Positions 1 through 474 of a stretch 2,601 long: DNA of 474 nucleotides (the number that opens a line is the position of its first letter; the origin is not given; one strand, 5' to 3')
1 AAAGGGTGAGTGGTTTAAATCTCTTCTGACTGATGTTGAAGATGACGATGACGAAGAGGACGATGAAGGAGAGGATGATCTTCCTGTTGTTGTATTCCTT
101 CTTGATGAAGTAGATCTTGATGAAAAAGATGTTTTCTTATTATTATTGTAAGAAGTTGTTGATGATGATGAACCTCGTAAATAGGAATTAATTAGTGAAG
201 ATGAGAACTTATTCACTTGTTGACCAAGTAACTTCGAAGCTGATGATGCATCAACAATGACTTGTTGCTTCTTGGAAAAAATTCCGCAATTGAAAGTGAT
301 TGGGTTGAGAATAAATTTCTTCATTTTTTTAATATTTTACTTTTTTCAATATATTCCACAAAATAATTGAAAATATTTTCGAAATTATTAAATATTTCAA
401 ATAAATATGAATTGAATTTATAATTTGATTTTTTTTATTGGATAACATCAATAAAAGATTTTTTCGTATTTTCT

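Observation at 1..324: Edge-truncated Ser-rich ORF hidden from the ORF track, with an acidic antisense frame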

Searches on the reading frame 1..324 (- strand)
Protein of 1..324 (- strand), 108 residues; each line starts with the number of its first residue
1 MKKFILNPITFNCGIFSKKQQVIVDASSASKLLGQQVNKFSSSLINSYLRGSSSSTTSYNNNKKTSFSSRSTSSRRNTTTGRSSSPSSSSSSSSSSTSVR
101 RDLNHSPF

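Call 11: find_homologous_proteins(query=window:1-324:-, max_evalue=0.1)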
Query seq(108 aa): 388 candidates shared short words with the query, none scored E <= 0.1.
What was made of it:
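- A direct search with the 108-aa peptide found nothing (call 11), so the link rests on the 32-residue identity to one (mis-modelled) reference protein plus the motif conservation.
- Tried and rejected: Direct homology search with the 108-aa minus peptide: no hit at E<=0.1 (call 11).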

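Call 30: search_protein_families(library=pfam, proteins=[window:1-324:-], max_evalue=0.01)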
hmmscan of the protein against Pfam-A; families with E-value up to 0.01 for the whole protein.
window:1-324:- (108 aa): 0 families

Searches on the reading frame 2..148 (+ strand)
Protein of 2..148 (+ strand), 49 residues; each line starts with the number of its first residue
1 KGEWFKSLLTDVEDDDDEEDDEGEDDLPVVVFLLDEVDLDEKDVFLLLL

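Call 30: search_protein_families(library=pfam, proteins=[window:2-148:+], max_evalue=0.01)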
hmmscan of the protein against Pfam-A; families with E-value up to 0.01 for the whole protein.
window:2-148:+ (49 aa): 0 families
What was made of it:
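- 2..151 (+): Acidic antisense frame (…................…, TAA 149..151): a non-coding shadow of the Ser codons. No Pfam match (call 30).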

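Call 32: search_protein_representatives(protein=window:2-148:+)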
Query: 49 residues. Proteins with E-value up to 0.001 (for the whole library): 0; up to 1e-10: 0; up to 1e-30: 0. The best 0 are listed.
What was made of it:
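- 2..151 (+): No hits in the representative library (call 32).
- Plus frame: no homologs (call 32). No homolog in 1.84 billion representatives (call 32) and no Pfam hit (call 30).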
